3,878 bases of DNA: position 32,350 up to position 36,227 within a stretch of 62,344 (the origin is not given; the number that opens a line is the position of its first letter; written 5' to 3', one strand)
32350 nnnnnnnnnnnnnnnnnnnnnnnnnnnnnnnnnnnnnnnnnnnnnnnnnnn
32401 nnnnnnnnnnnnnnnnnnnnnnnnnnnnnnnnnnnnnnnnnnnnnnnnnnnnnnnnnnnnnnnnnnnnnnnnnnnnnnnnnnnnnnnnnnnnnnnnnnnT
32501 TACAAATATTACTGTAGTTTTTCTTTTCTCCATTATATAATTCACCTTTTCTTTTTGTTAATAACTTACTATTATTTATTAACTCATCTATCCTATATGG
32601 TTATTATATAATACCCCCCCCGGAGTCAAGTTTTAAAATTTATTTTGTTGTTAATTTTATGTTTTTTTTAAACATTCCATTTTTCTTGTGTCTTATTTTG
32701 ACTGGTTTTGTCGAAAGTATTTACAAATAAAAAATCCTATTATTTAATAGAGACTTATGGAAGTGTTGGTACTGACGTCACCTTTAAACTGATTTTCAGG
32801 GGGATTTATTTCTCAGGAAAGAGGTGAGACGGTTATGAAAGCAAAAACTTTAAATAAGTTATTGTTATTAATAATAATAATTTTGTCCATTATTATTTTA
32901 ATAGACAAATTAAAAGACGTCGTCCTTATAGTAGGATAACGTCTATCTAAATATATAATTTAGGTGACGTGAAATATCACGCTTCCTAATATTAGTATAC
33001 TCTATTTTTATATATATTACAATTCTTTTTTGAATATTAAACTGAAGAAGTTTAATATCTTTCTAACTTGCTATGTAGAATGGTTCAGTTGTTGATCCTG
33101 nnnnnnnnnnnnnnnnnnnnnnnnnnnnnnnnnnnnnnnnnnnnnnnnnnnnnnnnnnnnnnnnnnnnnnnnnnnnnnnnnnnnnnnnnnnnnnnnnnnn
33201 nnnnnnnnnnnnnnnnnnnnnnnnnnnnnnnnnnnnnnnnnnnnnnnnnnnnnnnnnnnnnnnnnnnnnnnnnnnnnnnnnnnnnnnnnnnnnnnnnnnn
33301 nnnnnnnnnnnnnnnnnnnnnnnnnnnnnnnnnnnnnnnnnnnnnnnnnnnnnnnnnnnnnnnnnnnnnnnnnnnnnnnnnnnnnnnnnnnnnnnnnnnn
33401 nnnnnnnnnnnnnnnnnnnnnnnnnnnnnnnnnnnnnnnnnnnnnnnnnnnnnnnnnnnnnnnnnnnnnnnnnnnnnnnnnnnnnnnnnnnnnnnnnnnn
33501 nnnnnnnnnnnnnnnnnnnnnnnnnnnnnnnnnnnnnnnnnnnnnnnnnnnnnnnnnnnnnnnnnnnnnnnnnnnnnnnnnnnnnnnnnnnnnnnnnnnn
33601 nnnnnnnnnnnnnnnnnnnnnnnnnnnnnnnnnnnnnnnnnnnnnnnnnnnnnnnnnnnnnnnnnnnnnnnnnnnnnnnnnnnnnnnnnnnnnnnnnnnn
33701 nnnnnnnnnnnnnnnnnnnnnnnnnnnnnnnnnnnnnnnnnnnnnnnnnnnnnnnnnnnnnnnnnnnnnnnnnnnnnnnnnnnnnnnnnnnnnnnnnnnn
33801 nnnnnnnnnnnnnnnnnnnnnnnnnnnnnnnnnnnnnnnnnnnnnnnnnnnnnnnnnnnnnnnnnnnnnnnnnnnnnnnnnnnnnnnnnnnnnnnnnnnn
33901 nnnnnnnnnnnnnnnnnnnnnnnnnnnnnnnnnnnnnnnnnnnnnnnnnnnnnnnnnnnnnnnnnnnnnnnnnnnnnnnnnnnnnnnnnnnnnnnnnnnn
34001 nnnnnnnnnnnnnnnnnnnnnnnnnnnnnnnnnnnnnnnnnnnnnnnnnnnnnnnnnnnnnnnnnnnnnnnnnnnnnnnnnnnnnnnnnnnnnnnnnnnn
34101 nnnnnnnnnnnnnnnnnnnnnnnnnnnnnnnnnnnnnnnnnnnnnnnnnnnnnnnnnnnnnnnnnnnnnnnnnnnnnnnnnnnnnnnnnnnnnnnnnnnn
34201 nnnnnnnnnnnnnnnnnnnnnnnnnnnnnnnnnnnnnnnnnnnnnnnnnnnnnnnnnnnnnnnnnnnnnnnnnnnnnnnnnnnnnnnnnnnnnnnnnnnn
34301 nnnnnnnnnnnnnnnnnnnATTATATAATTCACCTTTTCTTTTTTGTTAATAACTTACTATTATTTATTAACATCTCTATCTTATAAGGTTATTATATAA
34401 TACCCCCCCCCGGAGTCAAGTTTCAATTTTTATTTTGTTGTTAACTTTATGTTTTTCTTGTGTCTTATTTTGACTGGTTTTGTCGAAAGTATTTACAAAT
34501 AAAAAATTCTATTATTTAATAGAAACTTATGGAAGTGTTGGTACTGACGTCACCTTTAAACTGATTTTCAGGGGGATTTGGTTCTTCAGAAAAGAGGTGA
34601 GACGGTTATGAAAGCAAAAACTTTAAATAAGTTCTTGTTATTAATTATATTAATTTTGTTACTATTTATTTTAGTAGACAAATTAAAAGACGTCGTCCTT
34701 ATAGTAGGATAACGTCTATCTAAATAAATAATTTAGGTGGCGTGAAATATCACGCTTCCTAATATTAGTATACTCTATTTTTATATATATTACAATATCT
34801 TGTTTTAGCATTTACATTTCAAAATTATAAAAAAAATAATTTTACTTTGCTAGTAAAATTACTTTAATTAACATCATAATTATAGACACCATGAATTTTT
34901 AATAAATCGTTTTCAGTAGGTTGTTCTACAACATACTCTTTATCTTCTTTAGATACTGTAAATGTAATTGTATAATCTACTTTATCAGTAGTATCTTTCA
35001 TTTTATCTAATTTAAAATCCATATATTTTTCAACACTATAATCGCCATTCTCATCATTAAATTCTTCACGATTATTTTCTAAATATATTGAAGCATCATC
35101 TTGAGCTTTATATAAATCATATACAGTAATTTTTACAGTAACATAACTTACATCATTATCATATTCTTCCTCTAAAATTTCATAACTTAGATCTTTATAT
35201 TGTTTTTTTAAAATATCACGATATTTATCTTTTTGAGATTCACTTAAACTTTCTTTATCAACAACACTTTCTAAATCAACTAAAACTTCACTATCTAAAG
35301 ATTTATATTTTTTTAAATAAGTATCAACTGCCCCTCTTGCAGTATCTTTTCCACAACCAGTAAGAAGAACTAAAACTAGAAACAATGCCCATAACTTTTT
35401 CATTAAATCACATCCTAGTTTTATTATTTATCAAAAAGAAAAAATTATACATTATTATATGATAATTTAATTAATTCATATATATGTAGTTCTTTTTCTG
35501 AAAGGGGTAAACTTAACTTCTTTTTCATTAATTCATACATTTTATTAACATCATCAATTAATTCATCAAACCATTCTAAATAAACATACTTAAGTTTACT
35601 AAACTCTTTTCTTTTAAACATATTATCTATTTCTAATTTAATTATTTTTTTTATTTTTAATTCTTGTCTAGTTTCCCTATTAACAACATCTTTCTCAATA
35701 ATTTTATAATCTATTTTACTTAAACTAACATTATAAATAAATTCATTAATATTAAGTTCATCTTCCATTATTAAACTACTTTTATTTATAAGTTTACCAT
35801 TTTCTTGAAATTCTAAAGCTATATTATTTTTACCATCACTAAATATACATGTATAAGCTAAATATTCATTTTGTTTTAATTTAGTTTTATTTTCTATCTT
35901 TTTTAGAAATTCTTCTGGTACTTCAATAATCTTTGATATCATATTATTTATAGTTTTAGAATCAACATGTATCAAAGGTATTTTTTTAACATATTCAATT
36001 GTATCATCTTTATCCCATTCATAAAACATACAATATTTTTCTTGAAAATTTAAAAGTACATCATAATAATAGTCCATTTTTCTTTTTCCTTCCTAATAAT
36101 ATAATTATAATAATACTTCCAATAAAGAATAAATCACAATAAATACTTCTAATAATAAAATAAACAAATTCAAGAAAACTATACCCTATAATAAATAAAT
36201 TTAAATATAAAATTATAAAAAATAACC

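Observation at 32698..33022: Candidate type I toxin-antitoxin-like module in spacer A: 34-codon hydrophobic ORF with convergent antisense promoter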

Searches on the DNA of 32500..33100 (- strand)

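Call 27: search_rna_families(source=window, start=32500, end=33100, threshold=evalue, max_evalue=10)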
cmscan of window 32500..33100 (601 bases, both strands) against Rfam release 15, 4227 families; matches with E-value up to 10: 3.
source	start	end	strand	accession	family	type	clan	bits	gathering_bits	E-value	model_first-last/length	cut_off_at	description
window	32878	32923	-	RF02584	KRAS_3UTR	Cis-reg;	-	23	49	3.4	1-49/49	no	KRAS 3' UTR cis-regulatory element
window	33040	33090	+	RF01299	SNORD2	Gene; snRNA; snoRNA; CD-box;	CL00072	17.1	37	2.4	1-69/69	no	Small nucleolar RNA SNORD2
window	32866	32948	+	RF01487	rliI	Gene; sRNA;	-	9.8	45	6.7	1-239/239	no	Listeria sRNA rliI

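Call 64: build_rna_model(alignment_id=A5)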
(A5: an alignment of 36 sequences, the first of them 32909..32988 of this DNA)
Model R1 built from alignment A5 (36 sequences, 92 columns); structure: RNAalifold consensus.
model positions 79; base pairs 20; branch points 1; effective number of sequences 2.02; information 0.716 bits per position. Calibrated on 0.2 Mb of random sequence (short: E-values are rough).
structure used (alignment columns):
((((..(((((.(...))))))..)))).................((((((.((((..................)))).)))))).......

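Call 65: search_with_rna_model(model_id=R1, source=window, max_evalue=10, show_alignments=3)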
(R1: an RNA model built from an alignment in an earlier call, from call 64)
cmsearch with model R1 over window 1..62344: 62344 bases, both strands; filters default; matches with E-value up to 10: 13.
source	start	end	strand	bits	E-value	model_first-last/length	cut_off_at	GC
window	34682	34761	-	70.3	4.7e-16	1-79/79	no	0.34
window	32909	32988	-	69.6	7.2e-16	1-79/79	no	0.32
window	34734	34809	+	27.7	7.8e-05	1-79/79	no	0.28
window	31111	31202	-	24.4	0.0006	1-79/79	no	0.35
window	32961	33030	+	21.9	0.0026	1-79/79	no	0.24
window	32884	32950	+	18.8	0.017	1-79/79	no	0.28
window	34660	34723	+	17.3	0.042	1-79/79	no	0.28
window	91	143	-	15.9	0.1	1-79/79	no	0.21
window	8412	8461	+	10.6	2.5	1-79/79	no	0.22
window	31176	31269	+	10.6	2.6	1-79/79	no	0.27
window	41061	41099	+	10.5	2.7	1-79/79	no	0.15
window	51165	51234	-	9.3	5.6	1-79/79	no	0.24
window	56595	56625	+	8.3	9.9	40-71/79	no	0.13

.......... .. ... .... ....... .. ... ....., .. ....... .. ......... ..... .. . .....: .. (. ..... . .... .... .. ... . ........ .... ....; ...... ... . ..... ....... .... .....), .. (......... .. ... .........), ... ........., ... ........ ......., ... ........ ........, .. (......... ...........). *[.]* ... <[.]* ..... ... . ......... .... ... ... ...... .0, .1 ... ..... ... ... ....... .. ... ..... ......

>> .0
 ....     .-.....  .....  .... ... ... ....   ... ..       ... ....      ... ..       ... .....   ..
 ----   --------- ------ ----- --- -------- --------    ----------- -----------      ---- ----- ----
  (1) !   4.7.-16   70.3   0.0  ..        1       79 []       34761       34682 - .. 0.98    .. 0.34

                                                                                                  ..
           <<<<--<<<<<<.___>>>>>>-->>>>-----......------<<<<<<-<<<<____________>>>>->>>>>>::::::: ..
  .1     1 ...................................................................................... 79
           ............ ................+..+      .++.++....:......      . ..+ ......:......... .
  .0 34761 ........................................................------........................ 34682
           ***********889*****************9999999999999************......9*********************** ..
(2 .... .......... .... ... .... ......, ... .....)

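Call 66: search_with_rna_model(model_id=R1, sources=[L001, L002, L003, L004, L005, L006, L007, L008, L009, L010, L011, L012, L013, L014, L015, L016, L017, L018, L019, L020, L021, L022, L023, L024, L025, L026, L027, L028, L029, L030, L031, L032, L033, L034, L035, L036, L037, L038, L039, L040, L041, L042, L043, L044, L045, L046, L047, L048, L049, L050, L051, L052, L053, L054, L055, L056, L057, L058, L059, L060, L061, L062, L063, L064, L065, L066, L067, L068, L069, L070, L071, L072, L073, L074, L075, L076, L077, L078, L079, L080], max_evalue=0.001)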
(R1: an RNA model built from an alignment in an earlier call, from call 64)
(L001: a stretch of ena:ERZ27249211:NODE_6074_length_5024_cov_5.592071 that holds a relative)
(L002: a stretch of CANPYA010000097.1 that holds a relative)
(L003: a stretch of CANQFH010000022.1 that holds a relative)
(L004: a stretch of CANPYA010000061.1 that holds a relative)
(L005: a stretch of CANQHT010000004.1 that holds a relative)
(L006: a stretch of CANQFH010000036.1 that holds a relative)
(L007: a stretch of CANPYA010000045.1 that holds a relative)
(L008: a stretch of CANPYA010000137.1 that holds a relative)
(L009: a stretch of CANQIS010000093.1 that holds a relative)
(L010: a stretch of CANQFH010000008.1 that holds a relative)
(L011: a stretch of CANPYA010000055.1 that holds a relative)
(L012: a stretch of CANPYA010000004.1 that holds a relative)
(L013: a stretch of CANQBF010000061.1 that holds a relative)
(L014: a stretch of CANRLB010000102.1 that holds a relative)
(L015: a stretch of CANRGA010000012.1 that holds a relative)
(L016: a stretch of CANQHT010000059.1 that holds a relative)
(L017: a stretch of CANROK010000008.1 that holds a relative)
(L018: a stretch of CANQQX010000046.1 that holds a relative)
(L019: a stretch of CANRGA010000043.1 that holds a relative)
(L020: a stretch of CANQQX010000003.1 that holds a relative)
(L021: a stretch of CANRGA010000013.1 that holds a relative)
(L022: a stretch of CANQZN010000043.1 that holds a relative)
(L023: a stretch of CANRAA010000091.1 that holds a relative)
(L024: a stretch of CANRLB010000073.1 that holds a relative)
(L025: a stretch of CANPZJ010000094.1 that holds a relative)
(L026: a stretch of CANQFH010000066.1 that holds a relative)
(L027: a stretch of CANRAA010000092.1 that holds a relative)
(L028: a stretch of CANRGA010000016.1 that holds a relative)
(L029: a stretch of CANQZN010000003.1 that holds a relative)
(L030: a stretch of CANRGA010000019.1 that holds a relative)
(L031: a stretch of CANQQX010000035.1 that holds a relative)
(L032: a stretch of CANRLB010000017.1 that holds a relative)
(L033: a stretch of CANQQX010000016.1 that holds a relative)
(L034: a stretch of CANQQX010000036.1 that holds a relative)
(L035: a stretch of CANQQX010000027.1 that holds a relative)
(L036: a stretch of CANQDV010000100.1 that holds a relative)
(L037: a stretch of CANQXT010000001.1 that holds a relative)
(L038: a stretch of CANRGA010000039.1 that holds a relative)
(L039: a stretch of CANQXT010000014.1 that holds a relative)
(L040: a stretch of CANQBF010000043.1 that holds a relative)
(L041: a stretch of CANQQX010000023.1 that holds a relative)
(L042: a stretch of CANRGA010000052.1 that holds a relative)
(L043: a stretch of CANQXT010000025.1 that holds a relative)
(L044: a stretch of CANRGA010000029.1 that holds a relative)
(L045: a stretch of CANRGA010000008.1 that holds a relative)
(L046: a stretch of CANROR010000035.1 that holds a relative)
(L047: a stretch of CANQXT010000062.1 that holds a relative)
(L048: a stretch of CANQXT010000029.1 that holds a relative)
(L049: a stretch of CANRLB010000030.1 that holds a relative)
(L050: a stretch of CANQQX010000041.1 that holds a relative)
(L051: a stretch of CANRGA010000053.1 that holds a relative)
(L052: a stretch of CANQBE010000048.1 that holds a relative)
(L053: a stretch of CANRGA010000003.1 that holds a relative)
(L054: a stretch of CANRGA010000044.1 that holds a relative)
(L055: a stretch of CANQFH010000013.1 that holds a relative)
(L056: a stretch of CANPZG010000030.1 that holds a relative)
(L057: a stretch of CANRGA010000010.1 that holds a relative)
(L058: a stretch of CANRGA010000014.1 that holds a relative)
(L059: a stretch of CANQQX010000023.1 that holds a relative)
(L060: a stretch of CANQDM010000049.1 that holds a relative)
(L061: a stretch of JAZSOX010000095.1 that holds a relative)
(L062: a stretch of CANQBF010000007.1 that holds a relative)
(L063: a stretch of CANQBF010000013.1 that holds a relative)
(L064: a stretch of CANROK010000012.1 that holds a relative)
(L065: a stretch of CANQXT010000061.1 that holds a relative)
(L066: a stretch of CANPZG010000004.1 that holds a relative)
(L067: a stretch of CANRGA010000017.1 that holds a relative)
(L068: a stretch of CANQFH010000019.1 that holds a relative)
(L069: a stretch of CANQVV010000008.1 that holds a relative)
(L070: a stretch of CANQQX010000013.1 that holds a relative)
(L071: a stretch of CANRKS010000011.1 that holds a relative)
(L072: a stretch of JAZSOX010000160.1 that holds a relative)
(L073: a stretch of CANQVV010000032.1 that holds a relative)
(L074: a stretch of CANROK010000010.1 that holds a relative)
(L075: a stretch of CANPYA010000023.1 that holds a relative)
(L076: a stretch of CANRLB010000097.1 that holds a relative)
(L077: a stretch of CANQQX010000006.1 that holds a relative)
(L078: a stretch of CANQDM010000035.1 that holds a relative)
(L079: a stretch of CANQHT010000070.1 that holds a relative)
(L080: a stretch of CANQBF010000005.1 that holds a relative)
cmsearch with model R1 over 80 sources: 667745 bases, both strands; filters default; matches with E-value up to 0.001: 4.
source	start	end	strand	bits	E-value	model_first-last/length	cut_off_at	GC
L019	4304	4385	-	84.2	1.1e-18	1-79/79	no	0.38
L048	7585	7672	-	82.1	3.9e-18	1-79/79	no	0.39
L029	5811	5883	-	54.8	6.1e-11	1-79/79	no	0.26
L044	1659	1742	+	52.2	3e-10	1-79/79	no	0.31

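Call 70: search_with_rna_model(model_id=R1, sources=[L081, L082, L083, L084, L085, L086, L087, L088, L089, L090, L091, L092, L093, L094, L095, L096, L097, L098, L099, L100, L101, L102, L103, L104, L105, L106, L107, L108, L109, L110, L111, L112, L113, L114, L115, L116, L117], max_evalue=0.001)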
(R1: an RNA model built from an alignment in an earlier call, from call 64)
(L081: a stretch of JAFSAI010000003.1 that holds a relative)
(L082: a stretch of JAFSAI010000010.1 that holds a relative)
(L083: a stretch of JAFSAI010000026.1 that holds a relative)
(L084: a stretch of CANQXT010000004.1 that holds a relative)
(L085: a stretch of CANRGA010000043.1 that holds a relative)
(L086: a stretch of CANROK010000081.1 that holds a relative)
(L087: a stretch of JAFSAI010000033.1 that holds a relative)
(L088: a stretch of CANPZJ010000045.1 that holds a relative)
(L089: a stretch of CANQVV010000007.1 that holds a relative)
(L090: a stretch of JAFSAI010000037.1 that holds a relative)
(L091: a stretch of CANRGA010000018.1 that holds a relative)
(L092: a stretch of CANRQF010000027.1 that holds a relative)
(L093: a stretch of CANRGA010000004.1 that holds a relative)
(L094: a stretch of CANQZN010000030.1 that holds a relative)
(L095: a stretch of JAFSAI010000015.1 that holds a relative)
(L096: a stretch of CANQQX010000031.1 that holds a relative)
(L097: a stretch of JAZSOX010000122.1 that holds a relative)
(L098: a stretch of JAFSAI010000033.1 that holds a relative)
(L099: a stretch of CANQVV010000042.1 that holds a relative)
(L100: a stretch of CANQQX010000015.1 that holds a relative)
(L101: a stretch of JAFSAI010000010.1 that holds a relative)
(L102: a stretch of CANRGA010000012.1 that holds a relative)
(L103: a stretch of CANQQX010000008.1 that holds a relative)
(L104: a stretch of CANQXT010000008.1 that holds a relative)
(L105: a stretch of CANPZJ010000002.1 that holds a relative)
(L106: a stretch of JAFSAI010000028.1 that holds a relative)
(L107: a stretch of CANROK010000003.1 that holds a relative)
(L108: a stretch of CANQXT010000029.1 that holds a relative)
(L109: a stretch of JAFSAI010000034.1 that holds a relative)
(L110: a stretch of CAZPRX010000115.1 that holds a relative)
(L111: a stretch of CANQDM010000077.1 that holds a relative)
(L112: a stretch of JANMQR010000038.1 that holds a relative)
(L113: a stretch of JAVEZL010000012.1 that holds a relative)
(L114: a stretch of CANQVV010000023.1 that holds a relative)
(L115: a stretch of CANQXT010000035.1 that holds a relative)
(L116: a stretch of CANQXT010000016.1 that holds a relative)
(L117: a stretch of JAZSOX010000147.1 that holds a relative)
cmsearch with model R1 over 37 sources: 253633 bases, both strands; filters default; matches with E-value up to 0.001: 65.
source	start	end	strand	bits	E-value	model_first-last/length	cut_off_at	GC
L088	1444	1522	-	92.6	2.5e-21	1-79/79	no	0.39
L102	515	593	-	92.6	2.5e-21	1-79/79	no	0.39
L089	4698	4778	-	90.6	8.4e-21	1-79/79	no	0.42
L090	50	127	-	90.3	1e-20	1-79/79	no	0.33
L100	4659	4738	+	89.9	1.3e-20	1-79/79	no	0.43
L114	4095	4174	-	89.6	1.6e-20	1-79/79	no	0.38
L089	4012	4093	-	88.7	2.7e-20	1-79/79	no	0.4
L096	6698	6778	-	88.2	3.8e-20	1-79/79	no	0.41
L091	2137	2217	+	87.8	4.5e-20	1-79/79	no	0.42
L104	4187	4271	+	87.6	5.3e-20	1-79/79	no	0.38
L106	92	169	+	87.5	5.6e-20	1-79/79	no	0.33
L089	4354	4434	-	86.8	8.4e-20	1-79/79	no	0.37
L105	1493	1574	-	86.7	9.3e-20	1-79/79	no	0.37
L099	4269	4350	-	86.6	9.6e-20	1-79/79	no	0.34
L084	5485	5568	-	86.3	1.1e-19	1-79/79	no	0.39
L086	174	257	+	86.2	1.3e-19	1-79/79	no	0.35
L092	268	351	-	86.1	1.3e-19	1-79/79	no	0.35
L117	1105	1183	-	85.5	1.9e-19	1-79/79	no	0.3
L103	791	873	+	84.7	3.1e-19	1-79/79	no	0.4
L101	2529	2605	-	84.5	3.5e-19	1-79/79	no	0.34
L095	198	274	+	84.2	4e-19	1-79/79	no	0.32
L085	5556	5637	+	84.2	4.1e-19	1-79/79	no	0.38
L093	3457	3538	+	83.1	7.9e-19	1-79/79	no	0.39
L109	4094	4171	-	82.9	9.2e-19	1-79/79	no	0.35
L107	7430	7512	+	82.4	1.3e-18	1-79/79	no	0.36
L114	3385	3466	-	82.3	1.3e-18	1-79/79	no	0.37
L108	124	211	+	82.1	1.5e-18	1-79/79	no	0.39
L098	405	477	+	81.2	2.5e-18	1-79/79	no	0.33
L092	645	727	-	80.4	4.2e-18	1-79/79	no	0.3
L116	2081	2164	+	80.3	4.5e-18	1-79/79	no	0.38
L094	3449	3535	+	80.1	5e-18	1-79/79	no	0.33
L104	1935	2020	+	78.8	1.1e-17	1-79/79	no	0.36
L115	4700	4784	-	78.5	1.3e-17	1-79/79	no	0.36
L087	256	327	+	77.7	2.1e-17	1-79/79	no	0.38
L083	3409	3479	-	76.6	4.2e-17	1-79/79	no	0.34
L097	7751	7820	-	76.4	4.8e-17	1-79/79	no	0.41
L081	202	276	-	73.3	3e-16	1-79/79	no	0.39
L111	3564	3625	-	45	8.9e-09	1-79/79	no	0.42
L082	1278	1304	+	36.3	1.8e-06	1-27/79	3'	0.48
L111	3599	3670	+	34.4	5.5e-06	1-79/79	no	0.24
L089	4067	4128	+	34.4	5.6e-06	1-79/79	no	0.26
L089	4408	4469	+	34.4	5.6e-06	1-79/79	no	0.26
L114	4148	4209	+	34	6.9e-06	1-79/79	no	0.23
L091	2170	2246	-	32.3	2e-05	1-79/79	no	0.31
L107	7383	7456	-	30.8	5e-05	1-79/79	no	0.31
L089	4673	4745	+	30.1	7.4e-05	1-79/79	no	0.3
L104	4143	4213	-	29.9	8.5e-05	1-79/79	no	0.28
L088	1496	1574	+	29.2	0.00013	1-79/79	no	0.22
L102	567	645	+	29.2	0.00013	1-79/79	no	0.22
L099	4324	4405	+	29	0.00014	1-79/79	no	0.23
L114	3440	3501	+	28.4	0.0002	1-79/79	no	0.24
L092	325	398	+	28.4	0.00021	1-79/79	no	0.3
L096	6673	6745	+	28.2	0.00023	1-79/79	no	0.29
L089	3987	4059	+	28.1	0.00025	1-79/79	no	0.32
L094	3402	3475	-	28.1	0.00025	1-79/79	no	0.28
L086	151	200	-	27.9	0.00029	1-79/79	no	0.34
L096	6752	6830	+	27.9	0.00029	1-79/79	no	0.25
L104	1891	1961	-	27.8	0.0003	1-79/79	no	0.34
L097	7794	7836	+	27.4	0.00038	1-79/79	no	0.35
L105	1470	1540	+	27.3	0.0004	1-79/79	no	0.31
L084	5542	5612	+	26.9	0.00052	1-79/79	no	0.31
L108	80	150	-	26.9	0.00052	1-79/79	no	0.31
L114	3360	3432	+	26.2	0.00077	1-79/79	no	0.27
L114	4070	4142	+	25.8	0.00098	1-79/79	no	0.29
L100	4608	4685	-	25.8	0.00099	1-79/79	no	0.24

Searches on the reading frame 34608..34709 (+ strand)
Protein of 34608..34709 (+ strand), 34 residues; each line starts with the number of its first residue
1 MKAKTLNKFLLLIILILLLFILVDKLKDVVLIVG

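Call 42: search_protein_families(library=pfam, proteins=[window:34608-34709:+], max_evalue=10)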
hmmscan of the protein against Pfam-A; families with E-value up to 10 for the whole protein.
seq(34 aa): 2 families
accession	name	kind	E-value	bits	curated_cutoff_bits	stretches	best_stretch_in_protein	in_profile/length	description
PF15312.11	JSRP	-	0.047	14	25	1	5-30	9-34/63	Junctional sarcoplasmic reticulum protein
PF21976.1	SMIM43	-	0.4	11.2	27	1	9-30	15-36/63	Small integral membrane protein 43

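Call 43: search_protein_families(library=ncbifam, proteins=[window:34608-34709:+], max_evalue=10)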
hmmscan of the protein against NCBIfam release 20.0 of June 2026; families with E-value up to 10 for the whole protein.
seq(34 aa): 1 family
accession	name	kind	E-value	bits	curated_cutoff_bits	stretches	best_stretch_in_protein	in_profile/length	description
NF038277.1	accessory_MacP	equivalog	6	7.4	45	1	4-22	75-93/98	cell wall synthase accessory phosphoprotein MacP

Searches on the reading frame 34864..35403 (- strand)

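Call 8: search_protein_families(library=pfam, proteins=[window:34864-35403:-], max_evalue=0.01)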
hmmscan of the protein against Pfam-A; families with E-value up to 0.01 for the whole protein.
window:34864-35403:- (179 aa): 1 family
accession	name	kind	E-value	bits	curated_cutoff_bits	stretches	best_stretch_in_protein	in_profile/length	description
PF04851.21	ResIII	-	0.0041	17.5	22.5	1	10-114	27-120/164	Type III restriction enzyme, res subunit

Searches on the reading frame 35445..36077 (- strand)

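Call 8: search_protein_families(library=pfam, proteins=[window:35445-36077:-], max_evalue=0.01)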
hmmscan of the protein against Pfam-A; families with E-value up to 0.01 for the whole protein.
window:35445-36077:- (210 aa): 1 family
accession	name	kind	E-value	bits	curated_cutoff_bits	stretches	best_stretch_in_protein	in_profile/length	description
PF12227.13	DUF3603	-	3.7e-11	43.2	23.7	1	31-180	3-166/214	Protein of unknown function (DUF3603)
